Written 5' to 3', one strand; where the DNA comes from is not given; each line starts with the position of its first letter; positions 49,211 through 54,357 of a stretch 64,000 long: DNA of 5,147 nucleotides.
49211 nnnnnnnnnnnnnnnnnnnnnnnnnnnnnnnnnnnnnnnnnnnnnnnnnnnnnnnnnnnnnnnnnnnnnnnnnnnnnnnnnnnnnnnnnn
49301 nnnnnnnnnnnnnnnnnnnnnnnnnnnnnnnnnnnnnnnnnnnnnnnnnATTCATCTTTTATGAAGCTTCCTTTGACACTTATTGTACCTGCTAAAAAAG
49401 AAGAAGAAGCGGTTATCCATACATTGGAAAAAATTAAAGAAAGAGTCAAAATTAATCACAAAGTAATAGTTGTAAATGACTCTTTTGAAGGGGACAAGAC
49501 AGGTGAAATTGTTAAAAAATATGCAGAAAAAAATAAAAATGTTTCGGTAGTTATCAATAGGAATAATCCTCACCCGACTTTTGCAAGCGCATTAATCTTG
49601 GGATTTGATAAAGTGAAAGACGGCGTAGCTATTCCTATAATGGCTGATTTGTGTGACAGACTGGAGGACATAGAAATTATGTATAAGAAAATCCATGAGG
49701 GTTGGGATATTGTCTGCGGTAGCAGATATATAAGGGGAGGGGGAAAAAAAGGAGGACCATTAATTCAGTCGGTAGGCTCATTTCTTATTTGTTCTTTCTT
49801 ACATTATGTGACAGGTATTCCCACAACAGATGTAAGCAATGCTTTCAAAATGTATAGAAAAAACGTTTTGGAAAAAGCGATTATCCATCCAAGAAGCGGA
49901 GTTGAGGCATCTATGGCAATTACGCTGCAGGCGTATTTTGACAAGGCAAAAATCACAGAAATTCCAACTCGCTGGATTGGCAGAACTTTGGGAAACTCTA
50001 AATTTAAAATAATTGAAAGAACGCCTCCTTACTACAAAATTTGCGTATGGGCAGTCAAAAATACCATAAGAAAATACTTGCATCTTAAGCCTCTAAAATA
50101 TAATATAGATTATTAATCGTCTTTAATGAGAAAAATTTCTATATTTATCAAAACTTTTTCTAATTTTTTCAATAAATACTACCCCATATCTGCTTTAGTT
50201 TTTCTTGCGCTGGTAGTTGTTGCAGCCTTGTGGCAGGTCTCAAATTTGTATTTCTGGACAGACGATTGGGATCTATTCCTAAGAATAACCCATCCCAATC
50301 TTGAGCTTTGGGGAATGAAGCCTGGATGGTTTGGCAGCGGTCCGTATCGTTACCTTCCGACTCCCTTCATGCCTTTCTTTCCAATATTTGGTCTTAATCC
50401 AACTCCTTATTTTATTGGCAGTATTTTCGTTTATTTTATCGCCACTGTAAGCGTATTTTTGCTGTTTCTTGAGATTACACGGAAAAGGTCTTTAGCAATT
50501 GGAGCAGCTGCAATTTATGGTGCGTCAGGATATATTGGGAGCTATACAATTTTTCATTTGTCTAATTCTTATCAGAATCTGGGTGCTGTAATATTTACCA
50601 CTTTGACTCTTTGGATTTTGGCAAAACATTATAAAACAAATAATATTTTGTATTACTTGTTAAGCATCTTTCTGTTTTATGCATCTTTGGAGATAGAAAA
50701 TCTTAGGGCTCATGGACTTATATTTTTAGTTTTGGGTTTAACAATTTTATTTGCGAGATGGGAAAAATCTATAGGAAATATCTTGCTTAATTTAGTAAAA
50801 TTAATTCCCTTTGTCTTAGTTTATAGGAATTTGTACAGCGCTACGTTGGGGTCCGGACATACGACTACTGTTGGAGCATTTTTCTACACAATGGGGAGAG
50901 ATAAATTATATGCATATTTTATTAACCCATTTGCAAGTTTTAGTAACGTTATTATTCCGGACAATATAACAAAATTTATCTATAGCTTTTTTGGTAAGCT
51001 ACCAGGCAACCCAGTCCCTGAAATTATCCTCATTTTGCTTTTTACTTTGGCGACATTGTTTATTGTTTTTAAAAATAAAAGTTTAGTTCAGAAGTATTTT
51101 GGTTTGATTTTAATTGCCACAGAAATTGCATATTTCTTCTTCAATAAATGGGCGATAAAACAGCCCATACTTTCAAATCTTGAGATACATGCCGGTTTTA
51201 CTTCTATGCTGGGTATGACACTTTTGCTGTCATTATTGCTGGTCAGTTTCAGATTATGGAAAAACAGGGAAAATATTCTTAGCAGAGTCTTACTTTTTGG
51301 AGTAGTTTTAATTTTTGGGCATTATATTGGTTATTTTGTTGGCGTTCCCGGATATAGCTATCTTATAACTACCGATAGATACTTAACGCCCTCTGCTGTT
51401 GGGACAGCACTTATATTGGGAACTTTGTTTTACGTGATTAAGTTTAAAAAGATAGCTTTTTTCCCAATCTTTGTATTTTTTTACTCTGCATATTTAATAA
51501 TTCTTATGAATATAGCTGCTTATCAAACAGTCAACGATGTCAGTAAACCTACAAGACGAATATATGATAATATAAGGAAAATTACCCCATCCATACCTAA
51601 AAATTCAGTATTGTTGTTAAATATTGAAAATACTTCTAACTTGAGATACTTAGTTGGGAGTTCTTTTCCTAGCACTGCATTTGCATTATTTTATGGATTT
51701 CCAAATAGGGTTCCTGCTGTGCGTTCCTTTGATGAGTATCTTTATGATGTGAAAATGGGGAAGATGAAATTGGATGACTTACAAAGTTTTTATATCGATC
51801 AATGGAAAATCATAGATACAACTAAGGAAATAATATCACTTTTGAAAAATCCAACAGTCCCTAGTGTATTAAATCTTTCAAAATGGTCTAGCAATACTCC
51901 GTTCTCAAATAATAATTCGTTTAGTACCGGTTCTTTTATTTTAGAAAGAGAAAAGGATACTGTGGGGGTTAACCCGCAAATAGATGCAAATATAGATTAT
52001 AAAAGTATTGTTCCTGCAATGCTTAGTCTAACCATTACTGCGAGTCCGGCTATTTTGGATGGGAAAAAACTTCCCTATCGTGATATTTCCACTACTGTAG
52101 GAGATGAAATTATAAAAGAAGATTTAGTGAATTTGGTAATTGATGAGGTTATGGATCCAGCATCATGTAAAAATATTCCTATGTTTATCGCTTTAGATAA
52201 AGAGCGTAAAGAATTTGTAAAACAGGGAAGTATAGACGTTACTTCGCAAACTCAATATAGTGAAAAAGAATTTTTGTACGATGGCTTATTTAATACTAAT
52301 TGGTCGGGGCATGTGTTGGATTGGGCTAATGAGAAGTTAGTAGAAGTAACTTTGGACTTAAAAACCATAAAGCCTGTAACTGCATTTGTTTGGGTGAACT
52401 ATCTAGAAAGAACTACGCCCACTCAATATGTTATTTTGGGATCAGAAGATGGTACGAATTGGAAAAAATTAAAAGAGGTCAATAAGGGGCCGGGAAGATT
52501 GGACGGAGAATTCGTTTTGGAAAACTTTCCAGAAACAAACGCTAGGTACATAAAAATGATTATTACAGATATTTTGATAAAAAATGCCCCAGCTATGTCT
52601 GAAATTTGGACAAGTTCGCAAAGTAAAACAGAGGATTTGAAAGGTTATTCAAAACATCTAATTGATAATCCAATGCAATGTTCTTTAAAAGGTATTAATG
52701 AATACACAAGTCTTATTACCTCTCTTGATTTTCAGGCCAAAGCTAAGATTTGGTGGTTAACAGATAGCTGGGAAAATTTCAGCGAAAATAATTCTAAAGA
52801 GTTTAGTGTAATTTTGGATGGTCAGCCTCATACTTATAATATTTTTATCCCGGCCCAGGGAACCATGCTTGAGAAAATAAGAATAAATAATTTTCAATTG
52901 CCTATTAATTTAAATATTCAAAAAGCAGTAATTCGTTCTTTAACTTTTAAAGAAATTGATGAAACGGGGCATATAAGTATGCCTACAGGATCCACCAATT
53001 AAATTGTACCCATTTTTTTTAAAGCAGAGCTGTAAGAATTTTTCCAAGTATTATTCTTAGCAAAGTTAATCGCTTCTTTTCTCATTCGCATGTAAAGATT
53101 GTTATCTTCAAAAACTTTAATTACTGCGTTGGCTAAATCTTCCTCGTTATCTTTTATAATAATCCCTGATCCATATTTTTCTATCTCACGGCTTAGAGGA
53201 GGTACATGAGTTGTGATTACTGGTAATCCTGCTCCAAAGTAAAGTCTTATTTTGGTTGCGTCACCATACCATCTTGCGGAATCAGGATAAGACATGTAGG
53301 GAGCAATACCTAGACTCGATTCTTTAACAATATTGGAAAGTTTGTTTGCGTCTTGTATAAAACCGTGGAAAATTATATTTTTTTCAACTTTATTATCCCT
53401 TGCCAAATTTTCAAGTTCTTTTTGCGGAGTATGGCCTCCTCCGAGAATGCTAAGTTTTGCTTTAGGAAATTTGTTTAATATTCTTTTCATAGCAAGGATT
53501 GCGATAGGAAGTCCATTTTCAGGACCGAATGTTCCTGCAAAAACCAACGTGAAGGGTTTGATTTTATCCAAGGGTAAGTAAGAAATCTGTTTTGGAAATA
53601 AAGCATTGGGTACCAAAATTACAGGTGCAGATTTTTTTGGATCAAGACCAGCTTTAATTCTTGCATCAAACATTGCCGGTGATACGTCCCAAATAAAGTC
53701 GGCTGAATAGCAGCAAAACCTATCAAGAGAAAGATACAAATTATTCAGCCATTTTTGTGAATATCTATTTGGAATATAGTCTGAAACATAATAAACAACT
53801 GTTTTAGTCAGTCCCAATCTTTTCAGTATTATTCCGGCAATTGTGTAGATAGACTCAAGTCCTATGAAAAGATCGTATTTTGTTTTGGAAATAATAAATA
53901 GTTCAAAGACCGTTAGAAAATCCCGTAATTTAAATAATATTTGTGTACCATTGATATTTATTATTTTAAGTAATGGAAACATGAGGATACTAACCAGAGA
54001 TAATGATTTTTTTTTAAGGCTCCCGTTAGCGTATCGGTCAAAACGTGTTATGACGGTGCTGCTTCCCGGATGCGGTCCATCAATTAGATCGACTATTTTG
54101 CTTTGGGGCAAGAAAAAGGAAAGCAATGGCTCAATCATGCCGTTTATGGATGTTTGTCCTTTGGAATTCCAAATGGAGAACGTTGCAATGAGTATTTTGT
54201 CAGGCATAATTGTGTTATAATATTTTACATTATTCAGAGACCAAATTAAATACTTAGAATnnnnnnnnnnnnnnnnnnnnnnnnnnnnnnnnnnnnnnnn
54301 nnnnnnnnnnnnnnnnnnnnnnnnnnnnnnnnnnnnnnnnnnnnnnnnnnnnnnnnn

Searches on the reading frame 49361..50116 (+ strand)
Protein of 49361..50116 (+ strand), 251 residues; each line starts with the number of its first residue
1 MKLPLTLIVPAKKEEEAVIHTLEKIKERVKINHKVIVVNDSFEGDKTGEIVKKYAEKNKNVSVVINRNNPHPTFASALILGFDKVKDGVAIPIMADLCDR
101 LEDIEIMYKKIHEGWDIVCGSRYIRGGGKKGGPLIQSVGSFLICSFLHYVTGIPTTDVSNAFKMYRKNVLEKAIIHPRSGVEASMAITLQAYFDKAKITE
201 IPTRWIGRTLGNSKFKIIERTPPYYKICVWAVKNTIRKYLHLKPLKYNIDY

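Call 12: search_protein_families(library=pfam, proteins=[window:49361-50116:+])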
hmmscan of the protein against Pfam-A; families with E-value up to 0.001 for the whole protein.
window:49361-50116:+ (251 aa): 1 family
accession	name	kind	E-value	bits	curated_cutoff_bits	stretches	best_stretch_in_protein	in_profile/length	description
PF00535.33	Glycos_transf_2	-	5.8e-18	65.8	23.3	1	7-172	2-166/168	Glycosyl transferase family 2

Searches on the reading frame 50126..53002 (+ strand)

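Call 12: search_protein_families(library=pfam, proteins=[window:50126-53002:+])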
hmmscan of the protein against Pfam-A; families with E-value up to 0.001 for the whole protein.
window:50126-53002:+ (958 aa): 2 families
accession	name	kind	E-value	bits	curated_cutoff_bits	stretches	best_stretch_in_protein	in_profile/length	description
PF00754.31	F5_F8_type_C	-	1e-12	48.7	28.2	1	705-815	4-114/127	F5/8 type C domain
PF22633.2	F5_F8_type_C_2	-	4.3e-06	27.7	27.8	1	723-811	8-91/91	NedA-like, galactose-binding domain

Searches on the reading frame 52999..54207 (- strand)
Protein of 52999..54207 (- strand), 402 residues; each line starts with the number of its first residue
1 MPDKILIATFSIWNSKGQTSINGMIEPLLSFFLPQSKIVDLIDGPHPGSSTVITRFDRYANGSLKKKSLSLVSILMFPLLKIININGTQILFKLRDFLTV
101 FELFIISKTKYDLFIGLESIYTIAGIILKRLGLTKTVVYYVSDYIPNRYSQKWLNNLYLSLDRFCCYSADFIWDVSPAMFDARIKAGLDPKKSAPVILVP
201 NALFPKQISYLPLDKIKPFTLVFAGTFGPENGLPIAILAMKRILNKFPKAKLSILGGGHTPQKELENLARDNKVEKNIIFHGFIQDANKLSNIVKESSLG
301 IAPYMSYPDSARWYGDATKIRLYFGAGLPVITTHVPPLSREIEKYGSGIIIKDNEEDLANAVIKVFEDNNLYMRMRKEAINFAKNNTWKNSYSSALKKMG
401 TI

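Call 12: search_protein_families(library=pfam, proteins=[window:52999-54207:-])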
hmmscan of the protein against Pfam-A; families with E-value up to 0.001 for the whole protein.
window:52999-54207:- (402 aa): 2 families
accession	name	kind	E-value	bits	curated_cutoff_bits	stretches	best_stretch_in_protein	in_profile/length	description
PF00534.26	Glycos_transf_1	-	1.4e-18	67.5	26.4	1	217-381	14-171/172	Glycosyl transferases group 1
PF13692.12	Glyco_trans_1_4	-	2.4e-17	64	27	1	219-368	2-142/142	Glycosyl transferases group 1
